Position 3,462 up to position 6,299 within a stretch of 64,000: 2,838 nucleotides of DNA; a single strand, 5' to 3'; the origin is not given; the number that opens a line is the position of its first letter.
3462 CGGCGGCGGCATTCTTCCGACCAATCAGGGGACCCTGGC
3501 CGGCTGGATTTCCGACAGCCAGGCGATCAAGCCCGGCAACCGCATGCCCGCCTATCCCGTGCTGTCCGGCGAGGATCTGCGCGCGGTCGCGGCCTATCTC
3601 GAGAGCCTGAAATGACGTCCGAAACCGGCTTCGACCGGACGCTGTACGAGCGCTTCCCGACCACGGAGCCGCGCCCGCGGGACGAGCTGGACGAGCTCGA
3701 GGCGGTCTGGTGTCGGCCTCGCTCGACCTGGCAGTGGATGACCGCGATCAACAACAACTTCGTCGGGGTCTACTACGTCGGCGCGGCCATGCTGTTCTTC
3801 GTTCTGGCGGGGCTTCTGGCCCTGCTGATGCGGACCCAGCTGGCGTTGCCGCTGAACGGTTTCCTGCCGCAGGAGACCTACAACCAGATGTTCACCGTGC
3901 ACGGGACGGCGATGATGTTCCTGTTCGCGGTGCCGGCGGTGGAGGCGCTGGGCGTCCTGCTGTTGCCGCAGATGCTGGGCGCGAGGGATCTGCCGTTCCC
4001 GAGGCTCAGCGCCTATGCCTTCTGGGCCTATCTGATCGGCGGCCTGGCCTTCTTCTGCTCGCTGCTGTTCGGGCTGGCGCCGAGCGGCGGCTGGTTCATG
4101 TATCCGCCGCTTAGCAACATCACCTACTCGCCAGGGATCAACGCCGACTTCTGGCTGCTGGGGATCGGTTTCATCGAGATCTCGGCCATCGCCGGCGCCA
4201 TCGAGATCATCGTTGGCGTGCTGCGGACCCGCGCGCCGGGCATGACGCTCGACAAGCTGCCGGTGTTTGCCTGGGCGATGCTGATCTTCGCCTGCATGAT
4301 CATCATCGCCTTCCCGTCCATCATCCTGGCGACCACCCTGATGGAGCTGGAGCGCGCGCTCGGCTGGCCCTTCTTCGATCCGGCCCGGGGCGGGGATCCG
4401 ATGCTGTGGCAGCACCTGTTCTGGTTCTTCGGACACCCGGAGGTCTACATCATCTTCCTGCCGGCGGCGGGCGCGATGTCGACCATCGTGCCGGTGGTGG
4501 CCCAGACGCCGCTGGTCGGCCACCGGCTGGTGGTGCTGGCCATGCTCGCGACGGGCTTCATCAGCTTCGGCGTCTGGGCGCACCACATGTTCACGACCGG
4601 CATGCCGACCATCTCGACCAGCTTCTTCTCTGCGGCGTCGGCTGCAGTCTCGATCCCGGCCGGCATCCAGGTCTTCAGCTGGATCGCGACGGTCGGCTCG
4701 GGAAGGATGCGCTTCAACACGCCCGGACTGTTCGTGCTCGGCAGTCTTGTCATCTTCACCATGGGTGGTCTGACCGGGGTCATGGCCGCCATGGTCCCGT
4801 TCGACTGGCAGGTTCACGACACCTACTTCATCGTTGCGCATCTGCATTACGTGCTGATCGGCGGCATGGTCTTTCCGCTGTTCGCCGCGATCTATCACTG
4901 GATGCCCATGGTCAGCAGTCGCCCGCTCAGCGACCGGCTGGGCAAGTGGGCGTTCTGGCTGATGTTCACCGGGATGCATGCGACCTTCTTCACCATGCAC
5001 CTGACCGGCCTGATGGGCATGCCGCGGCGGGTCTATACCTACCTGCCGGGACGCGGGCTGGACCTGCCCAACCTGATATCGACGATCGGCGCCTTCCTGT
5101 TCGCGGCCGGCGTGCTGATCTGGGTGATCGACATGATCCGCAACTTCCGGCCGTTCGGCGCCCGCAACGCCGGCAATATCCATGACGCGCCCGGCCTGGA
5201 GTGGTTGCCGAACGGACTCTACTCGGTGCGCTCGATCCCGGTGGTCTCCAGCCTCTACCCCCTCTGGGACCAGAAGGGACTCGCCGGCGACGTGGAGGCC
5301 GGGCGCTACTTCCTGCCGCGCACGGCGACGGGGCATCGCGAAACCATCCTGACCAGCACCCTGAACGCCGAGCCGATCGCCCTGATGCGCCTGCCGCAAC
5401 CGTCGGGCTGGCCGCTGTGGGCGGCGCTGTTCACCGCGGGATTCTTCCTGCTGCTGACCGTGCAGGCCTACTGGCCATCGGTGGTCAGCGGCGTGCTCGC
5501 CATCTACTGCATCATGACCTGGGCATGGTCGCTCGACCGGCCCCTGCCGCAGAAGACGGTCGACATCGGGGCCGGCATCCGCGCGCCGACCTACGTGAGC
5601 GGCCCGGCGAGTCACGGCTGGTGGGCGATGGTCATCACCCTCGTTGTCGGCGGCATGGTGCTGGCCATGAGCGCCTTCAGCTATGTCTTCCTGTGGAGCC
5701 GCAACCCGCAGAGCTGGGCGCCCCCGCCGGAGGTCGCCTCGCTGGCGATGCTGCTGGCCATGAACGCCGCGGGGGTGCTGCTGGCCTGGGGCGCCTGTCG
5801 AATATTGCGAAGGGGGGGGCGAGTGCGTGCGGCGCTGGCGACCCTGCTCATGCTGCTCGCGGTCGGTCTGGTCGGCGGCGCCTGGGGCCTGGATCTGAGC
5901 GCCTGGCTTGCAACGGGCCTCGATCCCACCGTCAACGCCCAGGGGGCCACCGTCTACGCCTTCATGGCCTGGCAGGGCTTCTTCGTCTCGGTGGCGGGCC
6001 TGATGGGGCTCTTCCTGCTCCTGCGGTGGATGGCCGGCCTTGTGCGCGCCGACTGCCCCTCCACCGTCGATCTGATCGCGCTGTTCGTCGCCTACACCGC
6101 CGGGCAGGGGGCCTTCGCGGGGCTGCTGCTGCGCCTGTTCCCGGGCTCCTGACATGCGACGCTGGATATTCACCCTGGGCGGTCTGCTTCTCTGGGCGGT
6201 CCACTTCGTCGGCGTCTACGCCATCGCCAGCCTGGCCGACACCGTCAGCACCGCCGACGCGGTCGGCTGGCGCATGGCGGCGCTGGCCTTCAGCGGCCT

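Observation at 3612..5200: A-type heme-copper oxidase with both proton channels rebuilt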

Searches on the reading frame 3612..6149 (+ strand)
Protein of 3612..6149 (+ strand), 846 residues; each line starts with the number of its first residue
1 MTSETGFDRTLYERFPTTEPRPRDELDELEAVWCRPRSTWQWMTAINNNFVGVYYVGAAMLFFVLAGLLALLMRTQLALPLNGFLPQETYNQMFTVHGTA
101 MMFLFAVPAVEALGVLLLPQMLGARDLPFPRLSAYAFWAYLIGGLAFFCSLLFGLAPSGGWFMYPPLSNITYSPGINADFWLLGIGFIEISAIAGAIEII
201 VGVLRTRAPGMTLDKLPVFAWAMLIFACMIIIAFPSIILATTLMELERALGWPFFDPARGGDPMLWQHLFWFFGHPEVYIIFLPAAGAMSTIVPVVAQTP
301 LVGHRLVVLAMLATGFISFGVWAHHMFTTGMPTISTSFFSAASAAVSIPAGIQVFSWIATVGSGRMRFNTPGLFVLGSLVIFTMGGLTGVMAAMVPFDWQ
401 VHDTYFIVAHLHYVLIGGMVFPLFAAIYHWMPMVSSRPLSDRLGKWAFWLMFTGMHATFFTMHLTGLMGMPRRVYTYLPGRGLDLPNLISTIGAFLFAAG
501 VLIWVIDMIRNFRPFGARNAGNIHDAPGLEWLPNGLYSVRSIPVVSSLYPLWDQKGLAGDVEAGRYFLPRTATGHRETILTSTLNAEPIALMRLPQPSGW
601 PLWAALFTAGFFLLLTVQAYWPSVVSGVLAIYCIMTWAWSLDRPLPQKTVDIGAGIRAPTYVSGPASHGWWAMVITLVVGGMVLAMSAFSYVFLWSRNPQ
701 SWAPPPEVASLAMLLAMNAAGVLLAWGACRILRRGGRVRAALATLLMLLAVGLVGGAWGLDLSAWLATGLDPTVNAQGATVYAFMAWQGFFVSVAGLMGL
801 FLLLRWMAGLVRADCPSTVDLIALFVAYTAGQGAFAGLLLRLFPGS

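Call 4: search_solved_structures(query=window:3612-6149:+, max_evalue=1e-10, show_alignments=3)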
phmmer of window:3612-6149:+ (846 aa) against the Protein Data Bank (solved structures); distinct sequences matched with E-value up to 1e-10: 59.
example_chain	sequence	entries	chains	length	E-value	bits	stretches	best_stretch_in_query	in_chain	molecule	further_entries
9wcx_I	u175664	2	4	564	2e-124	419.9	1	39-513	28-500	Cytochrome c oxidase subunit 1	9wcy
8hcr_F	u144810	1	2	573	6.8e-124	418.1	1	39-513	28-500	Probable cytochrome c oxidase subunit 1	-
6adq_F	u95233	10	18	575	7.4e-124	418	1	40-513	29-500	Cytochrome c oxidase subunit 1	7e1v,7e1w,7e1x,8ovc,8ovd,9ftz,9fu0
7rh5_R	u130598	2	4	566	1.9e-123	416.6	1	40-513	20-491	Cytochrome c oxidase subunit 1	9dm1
7rh6_R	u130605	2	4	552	3.8e-123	415.7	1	40-513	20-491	Cytochrome c oxidase subunit 1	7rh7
6hwh_V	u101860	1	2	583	7.2e-122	411.4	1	40-513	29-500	Cytochrome c oxidase subunit 1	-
7q21_D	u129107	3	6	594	3e-121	409.4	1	38-514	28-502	Cytochrome c oxidase subunit 1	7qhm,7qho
6koc_A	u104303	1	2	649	2.2e-119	403.2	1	40-522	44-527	AA3-600 quinol oxidase subunit I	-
6kob_A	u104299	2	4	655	2.3e-119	403.1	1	40-522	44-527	AA3-600 quinol oxidase subunit I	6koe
2yev_A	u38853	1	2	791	1.6e-106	360.6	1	39-611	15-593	CYTOCHROME C OXIDASE POLYPEPTIDE I+III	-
7jro_a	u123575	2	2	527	1.5e-102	347.5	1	41-506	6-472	COX1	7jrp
6giq_a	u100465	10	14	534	2.9e-100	339.9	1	41-506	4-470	Cytochrome c oxidase subunit 1 | CYTOCHROME C OXIDASE SUBUNIT 1; SYNONYM: CYTOCHROME C OXIDASE POLYPEPTIDE I, COX1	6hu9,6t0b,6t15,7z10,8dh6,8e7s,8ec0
6ymx_a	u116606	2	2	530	1.4e-99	337.6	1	42-506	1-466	Cytochrome c oxidase subunit 1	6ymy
1ar1_A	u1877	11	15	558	1.6e-99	337.5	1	89-507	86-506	CYTOCHROME C OXIDASE | Cytochrome c oxidase subunit 1-beta | Cytochrome c oxidase subunit 1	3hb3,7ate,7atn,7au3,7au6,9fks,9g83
1qle_A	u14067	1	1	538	1.9e-99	337.3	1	89-507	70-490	CYTOCHROME C OXIDASE POLYPEPTIDE I-BETA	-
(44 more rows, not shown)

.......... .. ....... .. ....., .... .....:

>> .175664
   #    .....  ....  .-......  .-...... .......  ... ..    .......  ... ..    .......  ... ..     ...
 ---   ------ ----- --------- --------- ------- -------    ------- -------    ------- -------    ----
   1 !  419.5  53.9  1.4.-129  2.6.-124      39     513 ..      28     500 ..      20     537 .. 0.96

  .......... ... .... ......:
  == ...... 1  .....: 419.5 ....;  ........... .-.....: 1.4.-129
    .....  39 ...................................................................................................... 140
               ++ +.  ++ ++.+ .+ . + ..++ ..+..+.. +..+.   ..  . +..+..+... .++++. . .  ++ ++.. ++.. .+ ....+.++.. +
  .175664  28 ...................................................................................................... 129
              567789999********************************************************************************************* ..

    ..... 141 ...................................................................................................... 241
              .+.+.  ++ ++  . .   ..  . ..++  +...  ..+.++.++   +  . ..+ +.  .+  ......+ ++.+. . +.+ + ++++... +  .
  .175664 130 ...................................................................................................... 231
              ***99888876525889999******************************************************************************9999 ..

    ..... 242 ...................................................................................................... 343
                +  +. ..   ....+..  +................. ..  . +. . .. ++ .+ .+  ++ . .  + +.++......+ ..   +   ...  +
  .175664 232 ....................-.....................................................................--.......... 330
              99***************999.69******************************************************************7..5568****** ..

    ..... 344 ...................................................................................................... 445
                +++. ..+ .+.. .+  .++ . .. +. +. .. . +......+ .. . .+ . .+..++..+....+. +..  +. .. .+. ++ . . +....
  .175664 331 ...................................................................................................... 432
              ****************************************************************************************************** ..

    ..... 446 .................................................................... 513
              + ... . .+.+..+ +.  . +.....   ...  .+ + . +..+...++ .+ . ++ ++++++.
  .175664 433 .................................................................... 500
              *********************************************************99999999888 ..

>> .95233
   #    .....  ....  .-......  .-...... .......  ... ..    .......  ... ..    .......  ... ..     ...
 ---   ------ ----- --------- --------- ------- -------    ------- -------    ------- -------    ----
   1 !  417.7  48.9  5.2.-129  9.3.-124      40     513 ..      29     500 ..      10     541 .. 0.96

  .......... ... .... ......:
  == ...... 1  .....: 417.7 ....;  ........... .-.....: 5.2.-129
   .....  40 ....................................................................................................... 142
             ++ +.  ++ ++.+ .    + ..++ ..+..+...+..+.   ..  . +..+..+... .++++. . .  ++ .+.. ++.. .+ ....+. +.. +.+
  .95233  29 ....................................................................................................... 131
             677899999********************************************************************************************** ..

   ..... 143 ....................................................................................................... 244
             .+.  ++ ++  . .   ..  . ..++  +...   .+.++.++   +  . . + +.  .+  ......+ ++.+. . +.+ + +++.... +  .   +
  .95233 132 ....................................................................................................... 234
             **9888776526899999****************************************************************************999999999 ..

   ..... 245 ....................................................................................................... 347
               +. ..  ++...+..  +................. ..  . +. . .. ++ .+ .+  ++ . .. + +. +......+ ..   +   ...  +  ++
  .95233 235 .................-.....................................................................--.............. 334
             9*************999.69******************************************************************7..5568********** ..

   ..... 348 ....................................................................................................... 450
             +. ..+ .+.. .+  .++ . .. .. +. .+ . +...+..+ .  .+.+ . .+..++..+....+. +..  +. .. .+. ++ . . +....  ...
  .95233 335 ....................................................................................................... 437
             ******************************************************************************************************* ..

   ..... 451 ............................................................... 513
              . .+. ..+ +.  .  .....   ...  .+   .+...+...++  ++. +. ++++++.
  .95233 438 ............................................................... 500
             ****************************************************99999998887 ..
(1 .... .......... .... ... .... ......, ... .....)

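Call 5: search_protein_families(library=ncbifam, proteins=[window:3612-6149:+])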
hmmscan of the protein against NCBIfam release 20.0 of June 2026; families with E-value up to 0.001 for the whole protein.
window:3612-6149:+ (846 aa): 8 families
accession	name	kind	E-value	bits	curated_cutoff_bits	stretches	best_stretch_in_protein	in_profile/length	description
TIGR02891.1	CtaD_CoxA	equivalog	2.5e-198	659.8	670.75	1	42-533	1-489/504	cytochrome c oxidase subunit I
NF050116.1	cyt_aa3_Actin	exception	7.8e-145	483.6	880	1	41-514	1-472/522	aa3-type cytochrome oxidase subunit I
TIGR02882.1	QoxB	equivalog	1.6e-134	449.8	1015.5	1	41-635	43-619/643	cytochrome aa3 quinol oxidase subunit I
TIGR02843.1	CyoB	equivalog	8e-122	407.8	1020.35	1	40-556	44-568/646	cytochrome o ubiquinol oxidase subunit I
NF011592.0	PRK15017.1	equivalog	3.7e-98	330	1271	1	41-555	47-568/663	cytochrome o ubiquinol oxidase subunit I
NF041075.1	quin_ox_SoxB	equivalog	1.3e-27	97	700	1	58-512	3-454/468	proton pump complex quinol oxidase subunit SoxB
TIGR00780.1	ccoN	equivalog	2.8e-07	29.8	583.15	1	269-468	200-404/474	cytochrome-c oxidase, cbb3-type subunit I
NF011053.0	PRK14485.1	subfamily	0.00087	17.6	1080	1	270-492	203-428/716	putative bifunctional cbb3-type cytochrome c oxidase subunit I/II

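Call 6: search_protein_families(library=pfam, proteins=[window:3612-6149:+])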
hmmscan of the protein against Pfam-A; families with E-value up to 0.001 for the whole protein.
window:3612-6149:+ (846 aa): 1 family
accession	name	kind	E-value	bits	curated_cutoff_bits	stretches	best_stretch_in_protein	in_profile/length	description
PF00115.25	COX1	-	6.3e-145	483.8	34.8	1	51-496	2-436/436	Cytochrome C and Quinol oxidase polypeptide I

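Call 7: find_homologous_proteins(query=window:3612-6149:+, max_evalue=1e-50)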
Query window:3612-6149:+ (846 aa): 8000 proteins with E <= 1e-50 among 8000 candidates; the best 120 are listed.
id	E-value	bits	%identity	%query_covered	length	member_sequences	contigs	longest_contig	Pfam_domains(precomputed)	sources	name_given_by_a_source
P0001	0.0e+0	1871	98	100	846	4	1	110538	PF00115.26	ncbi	-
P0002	0.0e+0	1670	86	100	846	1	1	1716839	PF00115.26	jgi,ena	-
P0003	0.0e+0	1639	85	100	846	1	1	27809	PF00115.26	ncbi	ncbi:MAG: cbb3-type cytochrome c oxidase subunit I [Pseudomonadota bacterium]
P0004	0.0e+0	1542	81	100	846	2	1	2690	PF00115.26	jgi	jgi:cytochrome c oxidase subunit I+III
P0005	0.0e+0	1524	80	100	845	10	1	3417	PF00115.26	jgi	jgi:cytochrome c oxidase subunit I+III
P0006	0.0e+0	1522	79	100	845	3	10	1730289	PF00115.26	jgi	jgi:cytochrome c oxidase subunit I+III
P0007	0.0e+0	1520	79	100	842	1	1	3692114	PF00115.26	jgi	jgi:cytochrome c oxidase subunit I+III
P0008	0.0e+0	1518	79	100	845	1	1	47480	PF00115.26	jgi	jgi:cytochrome c oxidase subunit I+III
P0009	0.0e+0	1517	78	100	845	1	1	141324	PF00115.26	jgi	-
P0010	0.0e+0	1513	78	100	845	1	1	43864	PF00115.26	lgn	-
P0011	0.0e+0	1511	79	100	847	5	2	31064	PF00115.26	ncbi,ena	-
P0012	0.0e+0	1508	79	100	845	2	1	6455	PF00115.26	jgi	jgi:cytochrome c oxidase subunit I+III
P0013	0.0e+0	1508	78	100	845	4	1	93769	PF00115.26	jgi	-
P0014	0.0e+0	1507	79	100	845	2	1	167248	PF00115.26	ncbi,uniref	ncbi:cbb3-type cytochrome c oxidase subunit I [Brevundimonas sp. LjRoot202]|uniref:cbb3-type cytochr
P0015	0.0e+0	1506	77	100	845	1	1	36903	PF00115.26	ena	-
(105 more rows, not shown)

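Call 24: search_protein_representatives(protein=window:3612-6149:+)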
Query: 846 residues. Proteins with E-value up to 0.001 (for the whole library): 17267; up to 1e-10: 9282; up to 1e-30: 2244. The best 150 are listed.
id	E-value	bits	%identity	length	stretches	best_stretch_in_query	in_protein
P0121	7.9e-230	781.9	49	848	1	23-813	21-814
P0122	5.5e-219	746.1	47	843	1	23-812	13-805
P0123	3.7e-218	743.3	66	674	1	73-570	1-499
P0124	1.0e-217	741.9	49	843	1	17-844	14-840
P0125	2.8e-203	694.1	63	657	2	309-612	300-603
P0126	7.5e-188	643.0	45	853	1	19-802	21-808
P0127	2.8e-183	627.9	44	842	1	32-828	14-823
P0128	1.6e-181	622.1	54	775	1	27-574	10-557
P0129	1.3e-180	619.0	44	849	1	21-807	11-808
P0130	7.4e-179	613.3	46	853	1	29-796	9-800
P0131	8.1e-177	606.5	42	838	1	28-825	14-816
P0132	8.2e-176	603.2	58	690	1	27-500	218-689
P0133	2.1e-175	601.8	42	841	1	20-804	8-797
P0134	5.5e-175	600.5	40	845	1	18-808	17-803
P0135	9.4e-175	599.7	42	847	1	27-818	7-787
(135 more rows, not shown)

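Call 29: find_related_loci(query=A1, collection=genome_contigs, flank=7000)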
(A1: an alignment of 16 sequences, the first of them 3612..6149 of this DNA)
Query A1 (846 aa) in genome_contigs; peptide patterns used: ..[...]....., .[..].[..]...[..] (x = any residue, [..] = any of these).
600 stretches matched a pattern (row limit reached: there are more); 600 encode a relative of the query (tblastn E <= 1e-3); the best 80 are kept; 80 distinct loci.
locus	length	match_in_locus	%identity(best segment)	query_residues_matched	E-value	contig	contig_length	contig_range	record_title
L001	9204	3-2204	78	112-846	0e+0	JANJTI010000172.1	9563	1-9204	MAG: Brevundimonas sp. isolate RX1_metabat.bin.44 RX1_k141_392310, whole genome shotgun sequence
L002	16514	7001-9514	65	1-842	0e+0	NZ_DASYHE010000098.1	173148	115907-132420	MAG: Sphingopyxis sp. isolate SMAG_U4232 k141_4006, whole genome shotgun sequence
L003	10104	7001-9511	54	9-844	0e+0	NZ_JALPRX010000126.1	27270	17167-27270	Roseomonas acroporae strain NAR14 contig126, whole genome shotgun sequence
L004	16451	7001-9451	48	13-825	0e+0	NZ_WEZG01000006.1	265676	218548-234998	Aureimonas psammosilenae strain YIM DR1026 scaffold6, whole genome shotgun sequence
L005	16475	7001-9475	47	1-825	0e+0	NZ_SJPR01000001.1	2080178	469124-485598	Botrimarina colliarenosi strain Pla108 Pla108_contig00001, whole genome shotgun sequence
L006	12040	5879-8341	50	24-844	0e+0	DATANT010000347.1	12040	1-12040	MAG TPA_asm: Gemmatimonadaceae bacterium isolate SMAG_U7026 k141_399084, whole genome shotgun sequence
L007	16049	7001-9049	53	19-696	0e+0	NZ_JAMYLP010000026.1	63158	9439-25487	Mesorhizobium sp. M1322 M1322_contig00026, whole genome shotgun sequence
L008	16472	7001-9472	46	8-825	0e+0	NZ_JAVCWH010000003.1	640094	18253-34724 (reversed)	Paracoccus yibinensis strain WLY502 Scaffolds_3_640094, whole genome shotgun sequence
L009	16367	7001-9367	48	19-809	0e+0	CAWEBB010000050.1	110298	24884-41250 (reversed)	MAG: uncultured Alphaproteobacteria bacterium isolate MFD05684.bin.1.327 genome assembly, contig: contig_91920, whole ge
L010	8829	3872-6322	47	25-844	0e+0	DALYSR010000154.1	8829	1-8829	MAG TPA_asm: Paracoccaceae bacterium isolate CTOTU47343 NODE_603_length_8829_cov_5.129018, whole genome shotgun sequence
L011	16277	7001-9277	48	86-844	0e+0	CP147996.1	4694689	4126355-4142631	Neorhizobium sp. EC2-8 chromosome, complete genome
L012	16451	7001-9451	44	17-838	0e+0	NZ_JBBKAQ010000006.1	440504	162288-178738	Agrobacterium larrymoorei strain RIT_BL7 Contig_6_190.128, whole genome shotgun sequence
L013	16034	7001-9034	48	28-705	0e+0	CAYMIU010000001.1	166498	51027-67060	MAG TPA_asm: uncultured Stakelama sp. isolate SRP090828_co1_38 genome assembly, contig: NODE_3_length_166498_cov_35.2613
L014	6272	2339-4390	46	29-711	0e+0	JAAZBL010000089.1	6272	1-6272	MAG: Limnobacter sp. isolate AS06rmzACSIP_596 77674_AS06, whole genome shotgun sequence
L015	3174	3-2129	47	126-831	0e+0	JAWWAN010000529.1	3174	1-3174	MAG: Rhodothermales bacterium isolate HN15.bin.4 k141_1150575_length_3174_cov_6.0000, whole genome shotgun sequence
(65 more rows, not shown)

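Call 32: find_encoding_contigs(protein=P0121, flank=9000, max_places=3)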
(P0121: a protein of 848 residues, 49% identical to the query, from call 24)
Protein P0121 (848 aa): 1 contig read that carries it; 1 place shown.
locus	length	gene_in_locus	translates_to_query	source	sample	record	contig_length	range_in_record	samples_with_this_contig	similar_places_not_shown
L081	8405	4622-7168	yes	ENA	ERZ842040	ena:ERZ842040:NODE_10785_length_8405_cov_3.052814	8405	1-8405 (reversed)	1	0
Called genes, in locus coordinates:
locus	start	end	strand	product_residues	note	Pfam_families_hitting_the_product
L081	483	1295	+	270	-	PF02535:Zip (weak)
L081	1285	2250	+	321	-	PF01545:Cation_efflux, PF16916:ZT_dimer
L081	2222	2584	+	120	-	PF11964:SpoIIAA-like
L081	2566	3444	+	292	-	PF09678:Caa3_CtaG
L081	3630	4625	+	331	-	PF00116:COX2, PF00034:Cytochrom_C, PF13442:Cytochrome_CBB3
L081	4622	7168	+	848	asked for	PF00115:COX1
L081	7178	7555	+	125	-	-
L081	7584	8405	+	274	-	?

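Call 33: find_encoding_contigs(protein=P0126, flank=9000, max_places=3)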
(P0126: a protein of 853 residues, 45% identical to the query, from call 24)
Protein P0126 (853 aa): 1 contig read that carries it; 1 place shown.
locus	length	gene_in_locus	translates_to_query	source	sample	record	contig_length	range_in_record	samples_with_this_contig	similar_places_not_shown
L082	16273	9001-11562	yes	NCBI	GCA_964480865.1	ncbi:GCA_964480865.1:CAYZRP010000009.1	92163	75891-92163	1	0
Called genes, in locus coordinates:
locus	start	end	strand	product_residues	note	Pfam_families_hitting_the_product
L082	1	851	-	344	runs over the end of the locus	PF22564:HAAS (weak)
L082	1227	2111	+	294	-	-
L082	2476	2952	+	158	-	PF07617:DUF1579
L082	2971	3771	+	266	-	PF00795:CN_hydrolase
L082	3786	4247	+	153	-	PF00293:NUDIX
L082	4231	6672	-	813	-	PF07730:HisKA_3, PF02518:HATPase_c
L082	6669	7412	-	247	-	PF00072:Response_reg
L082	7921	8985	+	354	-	PF13473:Cupredoxin_1 (weak), PF00116:COX2, PF00034:Cytochrom_C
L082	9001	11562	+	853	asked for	PF00115:COX1, PF00510:COX3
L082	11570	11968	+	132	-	-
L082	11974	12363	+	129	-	PF00034:Cytochrom_C (weak)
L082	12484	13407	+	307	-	PF13618:Gluconate_2-dh3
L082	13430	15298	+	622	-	PF00732:GMC_oxred_N (weak), PF05199:GMC_oxred_C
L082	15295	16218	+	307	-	PF09678:Caa3_CtaG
